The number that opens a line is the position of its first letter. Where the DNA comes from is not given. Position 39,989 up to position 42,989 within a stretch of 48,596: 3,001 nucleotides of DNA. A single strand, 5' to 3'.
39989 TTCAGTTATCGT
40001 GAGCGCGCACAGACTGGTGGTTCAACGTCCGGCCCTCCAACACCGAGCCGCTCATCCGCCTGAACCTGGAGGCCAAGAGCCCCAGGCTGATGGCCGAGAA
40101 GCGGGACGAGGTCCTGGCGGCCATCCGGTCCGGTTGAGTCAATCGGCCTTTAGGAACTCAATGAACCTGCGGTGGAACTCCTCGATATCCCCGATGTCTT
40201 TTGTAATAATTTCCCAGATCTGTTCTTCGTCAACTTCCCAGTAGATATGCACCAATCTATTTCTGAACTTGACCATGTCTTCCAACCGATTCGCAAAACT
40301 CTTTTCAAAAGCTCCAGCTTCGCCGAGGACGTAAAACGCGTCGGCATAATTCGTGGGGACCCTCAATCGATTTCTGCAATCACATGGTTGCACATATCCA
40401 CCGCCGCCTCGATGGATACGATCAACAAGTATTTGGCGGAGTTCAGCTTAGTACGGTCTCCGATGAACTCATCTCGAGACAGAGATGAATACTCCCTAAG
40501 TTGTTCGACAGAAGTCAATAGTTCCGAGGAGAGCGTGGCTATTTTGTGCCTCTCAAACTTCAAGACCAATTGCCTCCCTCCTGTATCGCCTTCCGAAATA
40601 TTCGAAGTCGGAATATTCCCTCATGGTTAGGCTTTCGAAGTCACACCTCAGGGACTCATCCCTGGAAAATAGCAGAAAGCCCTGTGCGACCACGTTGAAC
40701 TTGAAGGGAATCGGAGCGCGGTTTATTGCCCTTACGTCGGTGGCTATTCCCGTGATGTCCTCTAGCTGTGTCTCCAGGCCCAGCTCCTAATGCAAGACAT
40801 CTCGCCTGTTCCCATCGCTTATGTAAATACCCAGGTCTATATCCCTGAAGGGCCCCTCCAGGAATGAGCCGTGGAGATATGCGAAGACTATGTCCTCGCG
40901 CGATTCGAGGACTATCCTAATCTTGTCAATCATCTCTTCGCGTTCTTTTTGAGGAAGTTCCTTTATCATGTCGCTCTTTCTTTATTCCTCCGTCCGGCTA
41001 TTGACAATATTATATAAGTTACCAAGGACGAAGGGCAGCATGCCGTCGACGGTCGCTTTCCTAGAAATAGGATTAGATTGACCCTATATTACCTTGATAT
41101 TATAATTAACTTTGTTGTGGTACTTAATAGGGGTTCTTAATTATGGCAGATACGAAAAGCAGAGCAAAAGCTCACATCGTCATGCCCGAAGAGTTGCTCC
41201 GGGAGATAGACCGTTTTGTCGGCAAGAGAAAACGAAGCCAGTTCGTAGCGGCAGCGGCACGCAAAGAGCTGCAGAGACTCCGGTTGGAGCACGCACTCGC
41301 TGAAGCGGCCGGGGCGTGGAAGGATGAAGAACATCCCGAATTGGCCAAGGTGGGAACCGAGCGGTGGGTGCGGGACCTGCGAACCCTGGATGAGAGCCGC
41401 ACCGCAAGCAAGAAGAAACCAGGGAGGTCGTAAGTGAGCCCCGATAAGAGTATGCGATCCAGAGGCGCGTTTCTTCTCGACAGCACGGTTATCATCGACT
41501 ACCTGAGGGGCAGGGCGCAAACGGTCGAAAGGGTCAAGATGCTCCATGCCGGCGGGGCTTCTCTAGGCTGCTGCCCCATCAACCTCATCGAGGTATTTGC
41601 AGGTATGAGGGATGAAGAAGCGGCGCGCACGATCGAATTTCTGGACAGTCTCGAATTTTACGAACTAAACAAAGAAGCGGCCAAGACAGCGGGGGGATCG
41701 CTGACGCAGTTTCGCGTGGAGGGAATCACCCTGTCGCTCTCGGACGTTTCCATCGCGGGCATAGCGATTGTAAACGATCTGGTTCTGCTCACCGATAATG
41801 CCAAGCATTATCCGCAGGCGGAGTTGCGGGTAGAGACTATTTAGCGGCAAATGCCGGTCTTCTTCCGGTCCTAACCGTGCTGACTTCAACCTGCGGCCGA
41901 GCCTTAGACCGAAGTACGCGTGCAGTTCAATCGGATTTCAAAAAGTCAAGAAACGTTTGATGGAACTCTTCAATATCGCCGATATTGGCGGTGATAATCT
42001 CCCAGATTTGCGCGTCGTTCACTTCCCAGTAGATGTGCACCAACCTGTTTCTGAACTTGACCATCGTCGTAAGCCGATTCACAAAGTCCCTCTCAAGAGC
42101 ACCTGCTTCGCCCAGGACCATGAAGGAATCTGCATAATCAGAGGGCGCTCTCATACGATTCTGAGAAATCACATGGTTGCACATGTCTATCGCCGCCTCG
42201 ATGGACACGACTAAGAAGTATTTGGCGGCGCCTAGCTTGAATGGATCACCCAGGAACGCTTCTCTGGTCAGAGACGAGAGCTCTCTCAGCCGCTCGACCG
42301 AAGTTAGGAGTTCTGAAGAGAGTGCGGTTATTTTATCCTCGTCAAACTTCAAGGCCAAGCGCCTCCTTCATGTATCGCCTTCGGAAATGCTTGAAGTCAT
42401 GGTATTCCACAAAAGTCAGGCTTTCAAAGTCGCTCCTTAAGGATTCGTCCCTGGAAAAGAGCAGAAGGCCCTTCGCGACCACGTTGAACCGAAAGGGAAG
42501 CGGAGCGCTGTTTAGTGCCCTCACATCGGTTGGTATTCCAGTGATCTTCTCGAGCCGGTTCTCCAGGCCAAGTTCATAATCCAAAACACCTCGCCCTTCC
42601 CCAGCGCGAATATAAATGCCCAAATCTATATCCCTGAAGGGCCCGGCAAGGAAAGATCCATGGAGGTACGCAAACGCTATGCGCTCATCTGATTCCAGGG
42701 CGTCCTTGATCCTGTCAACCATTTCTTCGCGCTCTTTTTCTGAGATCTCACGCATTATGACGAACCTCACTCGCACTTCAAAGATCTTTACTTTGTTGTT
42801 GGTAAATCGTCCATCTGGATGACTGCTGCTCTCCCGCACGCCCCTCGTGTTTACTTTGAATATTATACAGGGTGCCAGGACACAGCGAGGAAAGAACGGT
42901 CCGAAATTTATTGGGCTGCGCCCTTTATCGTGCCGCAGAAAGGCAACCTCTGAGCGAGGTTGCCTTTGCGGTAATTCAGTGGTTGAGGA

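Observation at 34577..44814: Mosaic island whose junctions are marked by diverged, still-open duplicates of the 3' parts of PMM and thiolase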

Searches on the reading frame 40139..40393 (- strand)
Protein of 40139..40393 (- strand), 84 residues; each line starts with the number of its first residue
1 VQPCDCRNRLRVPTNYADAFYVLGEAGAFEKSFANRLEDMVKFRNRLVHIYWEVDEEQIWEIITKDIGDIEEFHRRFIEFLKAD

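Call 5: search_protein_families(library=pfam, proteins=[window:40139-40393:-], max_evalue=0.01)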
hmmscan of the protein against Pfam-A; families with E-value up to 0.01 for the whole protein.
window:40139-40393:- (84 aa): 1 family
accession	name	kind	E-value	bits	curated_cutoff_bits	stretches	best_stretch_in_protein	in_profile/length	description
PF01934.22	HepT-like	-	8.3e-20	71.1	23.5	1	8-75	52-118/120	Ribonuclease HepT-like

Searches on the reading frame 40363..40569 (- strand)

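Call 5: search_protein_families(library=pfam, proteins=[window:40363-40569:-], max_evalue=0.01)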
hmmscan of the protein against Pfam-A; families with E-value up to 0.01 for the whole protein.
window:40363-40569:- (68 aa): 1 family
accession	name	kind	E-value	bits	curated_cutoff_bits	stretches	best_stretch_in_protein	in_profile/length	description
PF01934.22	HepT-like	-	1.9e-07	31.2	23.5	1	18-66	2-51/120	Ribonuclease HepT-like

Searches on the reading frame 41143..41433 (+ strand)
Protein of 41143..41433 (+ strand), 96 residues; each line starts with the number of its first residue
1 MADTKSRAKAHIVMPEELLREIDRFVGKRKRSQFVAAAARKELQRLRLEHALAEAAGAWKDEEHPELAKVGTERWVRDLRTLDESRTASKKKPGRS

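Call 5: search_protein_families(library=pfam, proteins=[window:41143-41433:+], max_evalue=0.01)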
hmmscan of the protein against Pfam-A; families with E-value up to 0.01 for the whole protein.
window:41143-41433:+ (96 aa): 0 families

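Call 64: search_protein_families(library=padloc, proteins=[window:41143-41433:+], max_evalue=0.001)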
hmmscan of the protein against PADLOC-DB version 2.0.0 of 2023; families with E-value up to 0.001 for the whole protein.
window:41143-41433:+ (96 aa): 0 families

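Call 65: search_protein_families(library=ncbifam, proteins=[window:41143-41433:+], max_evalue=0.001)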
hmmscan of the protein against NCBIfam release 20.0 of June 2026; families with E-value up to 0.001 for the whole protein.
window:41143-41433:+ (96 aa): 1 family
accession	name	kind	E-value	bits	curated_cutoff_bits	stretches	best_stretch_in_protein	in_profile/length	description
NF041551.1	YlcI_YnfO_N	subfamily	0.00025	21.1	30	1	15-45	10-41/42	YlcI/YnfO family protein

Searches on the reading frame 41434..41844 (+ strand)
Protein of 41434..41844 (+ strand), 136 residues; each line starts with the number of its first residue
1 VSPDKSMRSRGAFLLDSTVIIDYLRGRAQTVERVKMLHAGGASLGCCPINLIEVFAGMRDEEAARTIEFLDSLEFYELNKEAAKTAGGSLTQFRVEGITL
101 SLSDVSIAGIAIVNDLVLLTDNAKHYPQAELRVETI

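Call 5: search_protein_families(library=pfam, proteins=[window:41434-41844:+], max_evalue=0.01)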
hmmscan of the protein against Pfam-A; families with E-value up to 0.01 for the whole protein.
window:41434-41844:+ (136 aa): 1 family
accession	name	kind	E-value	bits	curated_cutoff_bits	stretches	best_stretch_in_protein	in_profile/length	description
PF01850.27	PIN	-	9.7e-07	29.9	23.6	1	14-124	2-113/120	PIN domain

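Call 17: find_encoding_contigs(protein=window:41434-41844:+, flank=10000, max_places=10)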
Protein window:41434-41844:+ (136 aa): 2 contigs read that carry it; 2 places shown.
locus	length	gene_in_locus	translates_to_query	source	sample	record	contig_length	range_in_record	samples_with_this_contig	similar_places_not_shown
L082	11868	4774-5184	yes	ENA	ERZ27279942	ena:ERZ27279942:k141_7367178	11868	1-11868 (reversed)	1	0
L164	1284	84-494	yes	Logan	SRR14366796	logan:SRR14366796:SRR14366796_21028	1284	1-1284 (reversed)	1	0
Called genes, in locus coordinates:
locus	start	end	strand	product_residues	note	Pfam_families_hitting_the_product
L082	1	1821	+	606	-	?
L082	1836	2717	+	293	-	-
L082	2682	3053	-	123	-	-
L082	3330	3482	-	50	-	-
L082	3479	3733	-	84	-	PF01934:HepT-like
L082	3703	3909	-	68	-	PF01934:HepT-like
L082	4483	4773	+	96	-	-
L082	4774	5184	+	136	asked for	PF01850:PIN (weak)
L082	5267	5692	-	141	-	PF01934:HepT-like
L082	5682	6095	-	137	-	PF18765:Polbeta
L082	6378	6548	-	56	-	PF02803:Thiolase_C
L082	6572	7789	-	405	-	PF13173:AAA_14, PF13635:DUF4143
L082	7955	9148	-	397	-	PF00108:Thiolase_N, PF02803:Thiolase_C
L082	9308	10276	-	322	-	PF01370:Epimerase, PF02719:Polysacc_synt_2, PF04321:RmlD_sub_bind, PF16363:GDP_Man_Dehyd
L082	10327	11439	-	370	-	PF00483:NTP_transferase, PF12804:NTP_transf_3 (weak), PF25084:LbH_EIF2B, PF00132:Hexapep (weak), PF25087:GMPPB_C, PF24894:Hexapep_GlmU (weak)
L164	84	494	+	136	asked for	PF01850:PIN (weak)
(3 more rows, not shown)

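Call 64: search_protein_families(library=padloc, proteins=[window:41434-41844:+], max_evalue=0.001)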
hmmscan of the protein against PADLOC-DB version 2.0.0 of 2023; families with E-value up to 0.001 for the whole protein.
window:41434-41844:+ (136 aa): 0 families

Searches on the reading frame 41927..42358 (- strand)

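Call 5: search_protein_families(library=pfam, proteins=[window:41927-42358:-], max_evalue=0.01)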
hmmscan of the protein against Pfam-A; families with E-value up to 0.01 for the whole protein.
window:41927-42358:- (143 aa): 1 family
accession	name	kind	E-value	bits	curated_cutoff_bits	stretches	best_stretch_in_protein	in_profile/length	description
PF01934.22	HepT-like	-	3.8e-32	111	23.5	1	18-134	2-118/120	Ribonuclease HepT-like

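Call 64: search_protein_families(library=padloc, proteins=[window:41927-42358:-], max_evalue=0.001)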
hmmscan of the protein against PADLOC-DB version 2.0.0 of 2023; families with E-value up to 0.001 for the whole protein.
window:41927-42358:- (143 aa): 0 families

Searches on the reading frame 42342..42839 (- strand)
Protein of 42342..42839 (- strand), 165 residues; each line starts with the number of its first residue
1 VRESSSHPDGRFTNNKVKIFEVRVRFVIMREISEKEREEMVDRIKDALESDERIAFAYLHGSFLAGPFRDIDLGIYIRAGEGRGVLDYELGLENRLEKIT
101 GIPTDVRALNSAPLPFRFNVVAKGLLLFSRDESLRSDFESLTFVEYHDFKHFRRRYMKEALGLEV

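Call 5: search_protein_families(library=pfam, proteins=[window:42342-42839:-], max_evalue=0.01)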
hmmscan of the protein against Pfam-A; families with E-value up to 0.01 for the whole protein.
window:42342-42839:- (165 aa): 2 families
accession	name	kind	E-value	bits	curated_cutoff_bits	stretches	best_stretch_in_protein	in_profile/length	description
PF18765.7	Polbeta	-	3.9e-15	56.2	26.9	1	43-132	2-92/93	Polymerase beta, Nucleotidyltransferase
PF01909.29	NTP_transf_2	-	7.4e-05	23.5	21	1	42-113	2-78/93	Nucleotidyltransferase domain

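Call 18: find_encoding_contigs(protein=window:42342-42755:-, flank=10000, max_places=10)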
Protein window:42342-42755:- (137 aa): no gene with exactly this product is on record in the collection.

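Call 64: search_protein_families(library=padloc, proteins=[window:42342-42839:-], max_evalue=0.001)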
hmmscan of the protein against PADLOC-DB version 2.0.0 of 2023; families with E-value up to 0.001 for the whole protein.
window:42342-42839:- (165 aa): 0 families
